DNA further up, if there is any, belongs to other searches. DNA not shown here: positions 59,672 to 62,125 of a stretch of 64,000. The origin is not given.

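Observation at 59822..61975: Single polypeptide joining a DedA/TVP38 membrane domain to a lipoamide-dehydrogenase-like FAD disulfide reductase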

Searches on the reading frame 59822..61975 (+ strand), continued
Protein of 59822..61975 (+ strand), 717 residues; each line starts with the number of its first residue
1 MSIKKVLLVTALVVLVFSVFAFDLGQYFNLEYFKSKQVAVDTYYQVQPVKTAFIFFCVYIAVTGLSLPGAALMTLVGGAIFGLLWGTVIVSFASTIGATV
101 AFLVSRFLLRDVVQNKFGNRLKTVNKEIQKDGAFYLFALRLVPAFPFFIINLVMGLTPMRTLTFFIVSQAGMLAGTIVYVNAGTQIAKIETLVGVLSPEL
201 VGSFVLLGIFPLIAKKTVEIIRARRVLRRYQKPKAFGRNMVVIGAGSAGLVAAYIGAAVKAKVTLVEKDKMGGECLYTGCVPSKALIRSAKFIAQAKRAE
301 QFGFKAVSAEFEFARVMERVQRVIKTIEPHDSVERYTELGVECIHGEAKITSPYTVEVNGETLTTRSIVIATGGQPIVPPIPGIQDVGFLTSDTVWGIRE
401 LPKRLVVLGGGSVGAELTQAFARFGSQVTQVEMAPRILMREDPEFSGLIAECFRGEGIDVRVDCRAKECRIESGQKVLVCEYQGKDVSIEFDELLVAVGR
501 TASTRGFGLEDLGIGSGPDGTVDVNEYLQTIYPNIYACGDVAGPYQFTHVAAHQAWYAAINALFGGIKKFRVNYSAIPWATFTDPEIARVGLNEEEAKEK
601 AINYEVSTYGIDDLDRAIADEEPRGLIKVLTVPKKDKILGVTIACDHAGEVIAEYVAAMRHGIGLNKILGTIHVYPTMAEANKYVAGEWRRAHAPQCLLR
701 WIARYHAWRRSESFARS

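Call 33: predict_structure(alignment_id=A1)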
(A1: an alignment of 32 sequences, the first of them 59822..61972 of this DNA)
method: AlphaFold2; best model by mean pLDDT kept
length: 717 residues; sequences in the alignment: 32
mean_pLDDT: 69.8   pTM: 0.61
mean pLDDT of the five models: 69.8, 66.9, 64.7, 57.5, 57.3
residues with pLDDT >= 90: 123; 70-90: 254; 50-70: 189; < 50: 151
segments of 3 or more residues with pLDDT < 50: 22-25, 66-68, 82-88, 102-196, 613-623, 672-678, 712-717
pLDDT, mean of each block of 10 residues (from residue 1): 54 54 50 64 71 69 53 55 50 53 43 38 34 27 38 37 47 47 42 46 51 60 75 90 88 83 89 71 80 78 66 84 65 76 92 93 94 86 95 87 92 87 94 89 89 92 95 94 94 91 84 80 72 85 63 80 73 67 83 87 82 45 69 79 78 69 62 46 58 60 59 42
secondary structure, 60 per line:
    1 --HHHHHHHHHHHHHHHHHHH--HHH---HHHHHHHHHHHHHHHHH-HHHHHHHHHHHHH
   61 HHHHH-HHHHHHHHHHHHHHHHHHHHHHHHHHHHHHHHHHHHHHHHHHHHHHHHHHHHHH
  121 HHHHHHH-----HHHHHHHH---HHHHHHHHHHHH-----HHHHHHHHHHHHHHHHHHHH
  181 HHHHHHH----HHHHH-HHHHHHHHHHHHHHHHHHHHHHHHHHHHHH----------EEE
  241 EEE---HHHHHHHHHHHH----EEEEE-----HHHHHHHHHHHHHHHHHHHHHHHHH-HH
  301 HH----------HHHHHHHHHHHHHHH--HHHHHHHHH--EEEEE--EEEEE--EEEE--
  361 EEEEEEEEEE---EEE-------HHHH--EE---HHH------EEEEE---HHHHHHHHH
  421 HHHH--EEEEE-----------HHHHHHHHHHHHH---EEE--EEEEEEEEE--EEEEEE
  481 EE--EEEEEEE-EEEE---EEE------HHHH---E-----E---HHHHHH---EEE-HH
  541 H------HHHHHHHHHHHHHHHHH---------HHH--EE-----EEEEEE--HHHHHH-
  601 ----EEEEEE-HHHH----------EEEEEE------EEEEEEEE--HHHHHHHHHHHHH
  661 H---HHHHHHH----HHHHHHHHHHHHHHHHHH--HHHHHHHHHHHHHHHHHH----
elements in order (helices of 4 or more, strands of 3 or more residues): H3-21 H30-46 H48-65 H67-127 H133-140 H144-155 H161-187 H192-196 H198-227 E238-243 H247-258 E263-267 H273-297 H299-302 H313-327 H330-338 E341-345 E348-352 E355-358 E361-370 E374-376 H384-387 E404-408 H412-424 E427-431 H443-455 E459-461 E464-472 E475-482 E485-491 E493-496 E500-502 H509-512 H526-531 E535-537 H548-564 E586-591 H594-599 E605-610 H612-615 E626-631 E638-645 H648-661 H665-671 H676-693 H696-713

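Call 46: list_cluster_members(proteins=[window:59822-61972:+, P0002, P0004, P0049, P0084, P0108])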
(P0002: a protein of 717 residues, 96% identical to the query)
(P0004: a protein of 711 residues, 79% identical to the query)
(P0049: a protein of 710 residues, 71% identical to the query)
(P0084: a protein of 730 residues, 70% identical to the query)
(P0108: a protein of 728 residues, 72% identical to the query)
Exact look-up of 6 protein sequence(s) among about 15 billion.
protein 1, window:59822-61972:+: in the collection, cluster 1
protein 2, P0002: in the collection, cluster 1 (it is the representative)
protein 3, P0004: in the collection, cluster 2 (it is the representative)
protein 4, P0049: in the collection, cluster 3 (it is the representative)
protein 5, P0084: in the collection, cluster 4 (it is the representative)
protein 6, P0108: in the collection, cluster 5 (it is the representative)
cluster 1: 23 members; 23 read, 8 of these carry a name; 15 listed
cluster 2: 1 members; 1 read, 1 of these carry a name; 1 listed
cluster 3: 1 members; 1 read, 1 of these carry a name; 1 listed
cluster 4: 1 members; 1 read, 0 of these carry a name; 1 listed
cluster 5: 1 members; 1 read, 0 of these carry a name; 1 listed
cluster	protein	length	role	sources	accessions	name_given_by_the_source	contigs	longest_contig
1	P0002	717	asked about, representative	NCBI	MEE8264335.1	MAG: FAD-dependent oxidoreductase [Gammaproteobacteria bacterium]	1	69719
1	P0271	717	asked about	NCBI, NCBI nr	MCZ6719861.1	MAG: FAD-dependent oxidoreductase [Gammaproteobacteria bacterium] | FAD-dependent oxidoreductase [Gammaproteobacteria bacterium]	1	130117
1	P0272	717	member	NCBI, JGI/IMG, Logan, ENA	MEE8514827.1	MAG: FAD-dependent oxidoreductase [Gammaproteobacteria bacterium]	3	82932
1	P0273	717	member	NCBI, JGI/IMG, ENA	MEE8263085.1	MAG: FAD-dependent oxidoreductase [Gammaproteobacteria bacterium]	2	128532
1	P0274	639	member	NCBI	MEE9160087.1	MAG: FAD-dependent oxidoreductase, partial [Gammaproteobacteria bacterium]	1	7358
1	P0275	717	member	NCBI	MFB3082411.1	MAG: FAD-dependent oxidoreductase [Gammaproteobacteria bacterium]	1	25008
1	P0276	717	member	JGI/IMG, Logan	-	pyruvate/2-oxoglutarate dehydrogenase complex dihydrolipoamide dehydrogenase (E3) ...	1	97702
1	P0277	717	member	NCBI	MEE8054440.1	MAG: FAD-dependent oxidoreductase [Gammaproteobacteria bacterium]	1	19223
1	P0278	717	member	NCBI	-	-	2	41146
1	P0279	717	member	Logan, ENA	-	-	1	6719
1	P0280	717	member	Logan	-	-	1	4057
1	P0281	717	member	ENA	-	-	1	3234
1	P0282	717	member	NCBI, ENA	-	-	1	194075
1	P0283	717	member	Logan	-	-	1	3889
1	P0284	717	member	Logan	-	-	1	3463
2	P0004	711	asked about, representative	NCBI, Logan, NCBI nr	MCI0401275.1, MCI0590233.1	MAG: FAD-dependent oxidoreductase [Gammaproteobacteria bacterium] | FAD-dependent oxidoreductase [Gammaproteobacteria bacterium]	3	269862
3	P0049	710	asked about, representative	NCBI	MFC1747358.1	FAD-dependent oxidoreductase [Pseudomonadota bacterium]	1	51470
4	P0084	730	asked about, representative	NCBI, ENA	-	-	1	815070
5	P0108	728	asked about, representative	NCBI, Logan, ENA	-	-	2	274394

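Call 47: find_encoding_contigs(protein=window:59822-61975:+, flank=10000, max_places=3)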
Protein window:59822-61975:+ (717 aa): 1 contig read that carries it; 1 place shown.
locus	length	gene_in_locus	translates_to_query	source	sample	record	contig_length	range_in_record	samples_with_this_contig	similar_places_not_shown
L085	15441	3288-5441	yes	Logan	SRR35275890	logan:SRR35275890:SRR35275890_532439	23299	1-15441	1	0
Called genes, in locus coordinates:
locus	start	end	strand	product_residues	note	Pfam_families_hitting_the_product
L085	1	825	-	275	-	?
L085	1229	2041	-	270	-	-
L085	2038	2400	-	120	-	PF01022:HTH_5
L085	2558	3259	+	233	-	-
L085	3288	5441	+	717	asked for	PF01262:AlaDh_PNT_C (faint), PF09335:VTT_dom, PF07992:Pyr_redox_2, PF13738:Pyr_redox_3, PF13434:Lys_Orn_oxgnase (weak), PF00070:Pyr_redox, PF02852:Pyr_redox_dim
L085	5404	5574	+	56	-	-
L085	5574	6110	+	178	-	PF13511:DUF4124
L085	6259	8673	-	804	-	PF00027:cNMP_binding, PF00581:Rhodanese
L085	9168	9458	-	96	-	-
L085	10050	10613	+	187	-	PF01391:Collagen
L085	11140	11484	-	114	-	PF21173:DksA-like_N, PF01258:zf-dskA_traR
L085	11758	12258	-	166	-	-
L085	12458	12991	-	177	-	PF07298:NnrU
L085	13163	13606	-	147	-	PF00582:Usp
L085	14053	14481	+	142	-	PF00581:Rhodanese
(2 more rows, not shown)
